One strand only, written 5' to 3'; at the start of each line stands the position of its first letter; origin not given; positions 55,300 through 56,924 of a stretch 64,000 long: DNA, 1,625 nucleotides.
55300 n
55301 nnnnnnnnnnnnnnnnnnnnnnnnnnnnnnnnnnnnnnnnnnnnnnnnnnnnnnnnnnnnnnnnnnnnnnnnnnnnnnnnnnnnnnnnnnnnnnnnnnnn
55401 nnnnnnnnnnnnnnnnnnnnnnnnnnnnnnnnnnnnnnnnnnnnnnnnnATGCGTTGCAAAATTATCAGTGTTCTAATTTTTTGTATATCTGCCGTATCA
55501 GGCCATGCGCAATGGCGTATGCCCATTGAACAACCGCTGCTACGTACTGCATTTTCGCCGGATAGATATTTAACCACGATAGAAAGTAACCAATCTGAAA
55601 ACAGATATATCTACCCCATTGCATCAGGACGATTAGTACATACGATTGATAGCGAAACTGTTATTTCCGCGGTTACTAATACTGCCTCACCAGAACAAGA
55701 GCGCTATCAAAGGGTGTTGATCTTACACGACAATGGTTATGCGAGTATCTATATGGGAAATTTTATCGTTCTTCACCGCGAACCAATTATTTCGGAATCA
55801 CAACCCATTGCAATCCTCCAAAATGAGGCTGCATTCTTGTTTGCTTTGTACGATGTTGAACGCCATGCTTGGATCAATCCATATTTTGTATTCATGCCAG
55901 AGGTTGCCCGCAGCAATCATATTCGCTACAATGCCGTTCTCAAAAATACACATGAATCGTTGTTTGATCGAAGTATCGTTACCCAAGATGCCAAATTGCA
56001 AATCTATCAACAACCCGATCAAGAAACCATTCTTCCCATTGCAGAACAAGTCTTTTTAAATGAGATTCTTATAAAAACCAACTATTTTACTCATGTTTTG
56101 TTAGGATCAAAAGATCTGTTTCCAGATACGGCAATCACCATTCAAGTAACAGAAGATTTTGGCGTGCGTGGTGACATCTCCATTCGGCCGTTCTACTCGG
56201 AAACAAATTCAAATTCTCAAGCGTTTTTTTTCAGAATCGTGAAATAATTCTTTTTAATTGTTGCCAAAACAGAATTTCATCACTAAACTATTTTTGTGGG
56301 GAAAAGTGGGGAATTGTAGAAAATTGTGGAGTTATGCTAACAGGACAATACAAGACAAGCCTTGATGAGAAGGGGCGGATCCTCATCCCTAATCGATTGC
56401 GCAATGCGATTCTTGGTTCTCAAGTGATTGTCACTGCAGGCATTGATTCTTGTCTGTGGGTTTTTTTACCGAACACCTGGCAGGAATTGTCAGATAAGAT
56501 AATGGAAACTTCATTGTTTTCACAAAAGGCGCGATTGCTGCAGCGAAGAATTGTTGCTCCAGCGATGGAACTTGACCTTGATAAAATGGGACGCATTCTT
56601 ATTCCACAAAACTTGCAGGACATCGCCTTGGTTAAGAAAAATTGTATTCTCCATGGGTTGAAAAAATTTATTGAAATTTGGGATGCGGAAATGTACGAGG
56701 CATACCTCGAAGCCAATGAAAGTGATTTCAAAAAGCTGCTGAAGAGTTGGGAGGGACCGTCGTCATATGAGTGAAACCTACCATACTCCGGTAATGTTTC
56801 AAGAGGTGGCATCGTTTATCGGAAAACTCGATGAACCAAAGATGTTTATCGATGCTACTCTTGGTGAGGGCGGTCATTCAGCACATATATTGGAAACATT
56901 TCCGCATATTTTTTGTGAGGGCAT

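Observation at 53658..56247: Three-gene unknown module translationally coupled to nadK-recN and ending 87 nt before mraZ; last gene encodes a secreted degenerate LytM (M23-like) protein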

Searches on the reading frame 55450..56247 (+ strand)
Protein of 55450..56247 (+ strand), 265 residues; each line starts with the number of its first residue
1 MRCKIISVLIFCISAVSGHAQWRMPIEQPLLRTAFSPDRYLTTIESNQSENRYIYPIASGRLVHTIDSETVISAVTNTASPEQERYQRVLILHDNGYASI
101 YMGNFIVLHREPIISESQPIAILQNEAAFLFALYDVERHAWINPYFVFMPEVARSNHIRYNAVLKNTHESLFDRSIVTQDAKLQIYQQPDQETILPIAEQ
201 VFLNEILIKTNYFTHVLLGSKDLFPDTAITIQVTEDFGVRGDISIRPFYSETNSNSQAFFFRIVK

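Call 3: search_protein_families(library=pfam, proteins=[window:55450-56247:+], max_evalue=1)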
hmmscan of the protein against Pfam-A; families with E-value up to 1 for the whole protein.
window:55450-56247:+ (265 aa): 1 family
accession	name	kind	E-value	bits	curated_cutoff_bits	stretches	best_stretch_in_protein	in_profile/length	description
PF18379.6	FERM_F1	-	0.039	14.4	26.1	1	128-160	44-76/96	FERM F1 ubiquitin-like domain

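Call 4: search_protein_families(library=ncbifam, proteins=[window:55450-56247:+], max_evalue=1)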
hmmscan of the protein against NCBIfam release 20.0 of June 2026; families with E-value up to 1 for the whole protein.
window:55450-56247:+ (265 aa): 1 family
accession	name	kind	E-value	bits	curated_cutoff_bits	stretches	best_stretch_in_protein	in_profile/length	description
NF010068.0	PRK13548.1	equivalog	0.0055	15.8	261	1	71-136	182-242/261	heme ABC transporter ATP-binding protein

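Call 6: find_homologous_proteins(query=window:55450-56247:+, max_evalue=0.001)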
Query window:55450-56247:+ (265 aa): 2 proteins with E <= 0.001 among 578 candidates.
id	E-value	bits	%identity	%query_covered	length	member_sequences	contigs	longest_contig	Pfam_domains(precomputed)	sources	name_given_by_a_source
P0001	1.5e-154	531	100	91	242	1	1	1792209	-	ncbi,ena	-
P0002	1.8e-66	242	42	97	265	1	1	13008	-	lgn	-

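Call 8: find_encoding_contigs(protein=P0002, flank=10000, max_places=4)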
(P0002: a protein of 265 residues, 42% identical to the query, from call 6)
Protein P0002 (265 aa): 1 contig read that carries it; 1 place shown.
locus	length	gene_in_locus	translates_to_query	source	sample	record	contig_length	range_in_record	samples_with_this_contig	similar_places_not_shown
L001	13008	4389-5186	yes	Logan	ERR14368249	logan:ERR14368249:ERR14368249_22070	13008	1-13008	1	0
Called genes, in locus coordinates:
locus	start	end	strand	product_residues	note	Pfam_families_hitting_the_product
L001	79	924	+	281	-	PF01513:NAD_kinase, PF20143:NAD_kinase_C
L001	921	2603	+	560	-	PF02463:SMC_N, PF13175:AAA_15 (weak), PF13476:AAA_23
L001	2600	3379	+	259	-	-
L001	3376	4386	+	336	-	-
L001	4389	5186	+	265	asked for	-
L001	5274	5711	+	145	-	PF02381:MraZ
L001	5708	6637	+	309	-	PF01795:Methyltransf_5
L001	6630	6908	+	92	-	-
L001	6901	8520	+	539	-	PF01225:Mur_ligase (faint), PF08245:Mur_ligase_M, PF02875:Mur_ligase_C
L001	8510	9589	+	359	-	PF00953:Glycos_transf_4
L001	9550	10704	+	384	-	PF01098:FTSW_RODA_SPOVE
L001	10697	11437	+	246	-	PF08478:POTRA_1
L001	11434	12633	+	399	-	PF11104:PilM_2 (faint), PF02491:SHS2_FTSA, PF06723:MreB_Mbl, PF14450:FtsA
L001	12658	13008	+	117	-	?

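Call 9: find_encoding_contigs(protein=P0001, flank=6000, max_places=2)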
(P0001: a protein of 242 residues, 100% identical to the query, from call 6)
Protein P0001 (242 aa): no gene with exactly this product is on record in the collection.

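Call 21: search_solved_structures(query=A2, max_evalue=10, show_alignments=3)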
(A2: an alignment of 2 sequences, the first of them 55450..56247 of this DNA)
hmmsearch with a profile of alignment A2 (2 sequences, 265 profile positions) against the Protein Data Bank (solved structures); distinct sequences matched with E-value up to 10: 0.

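Call 28: predict_structure(alignment_id=A2)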
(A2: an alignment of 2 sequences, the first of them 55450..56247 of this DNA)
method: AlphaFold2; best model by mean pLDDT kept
length: 265 residues; sequences in the alignment: 2
mean_pLDDT: 30.9   pTM: 0.19
mean pLDDT of the five models: 30.9, 30.8, 28.3, 28.2, 27.2
residues with pLDDT >= 90: 0; 70-90: 1; 50-70: 14; < 50: 250
segments of 3 or more residues with pLDDT < 50: 17-265
pLDDT, mean of each block of 10 residues (from residue 1): 60 50 30 30 32 30 25 24 30 29 30 28 27 32 32 28 28 26 25 26 26 29 33 30 31 31 33
secondary structure, 60 per line:
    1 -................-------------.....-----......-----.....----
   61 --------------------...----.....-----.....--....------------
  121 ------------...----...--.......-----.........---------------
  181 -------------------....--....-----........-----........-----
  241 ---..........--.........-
elements in order: H2-17 E31-35 E41-46 E52-56 E88-92 E98-102 E105-108 E133-135 E140-142 E145-151 E157-165 E200-203 E206-209 E215-219 E228-235 E244-253 E256-264

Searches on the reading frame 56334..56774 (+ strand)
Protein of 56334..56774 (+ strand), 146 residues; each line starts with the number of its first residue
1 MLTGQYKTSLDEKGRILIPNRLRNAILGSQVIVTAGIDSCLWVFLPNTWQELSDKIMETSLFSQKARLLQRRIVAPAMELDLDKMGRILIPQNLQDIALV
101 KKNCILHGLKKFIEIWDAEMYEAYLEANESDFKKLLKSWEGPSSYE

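Call 3: search_protein_families(library=pfam, proteins=[window:56334-56774:+], max_evalue=1)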
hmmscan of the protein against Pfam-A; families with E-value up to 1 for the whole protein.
window:56334-56774:+ (146 aa): 2 families
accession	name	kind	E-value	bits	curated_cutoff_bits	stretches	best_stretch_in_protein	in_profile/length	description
PF02381.23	MraZ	-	3.3e-35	120.3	23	2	1-71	1-71/72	MraZ protein, putative antitoxin-like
PF09558.15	DUF2375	-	0.1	13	27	0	10-25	30-45/69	Protein of unknown function (DUF2375)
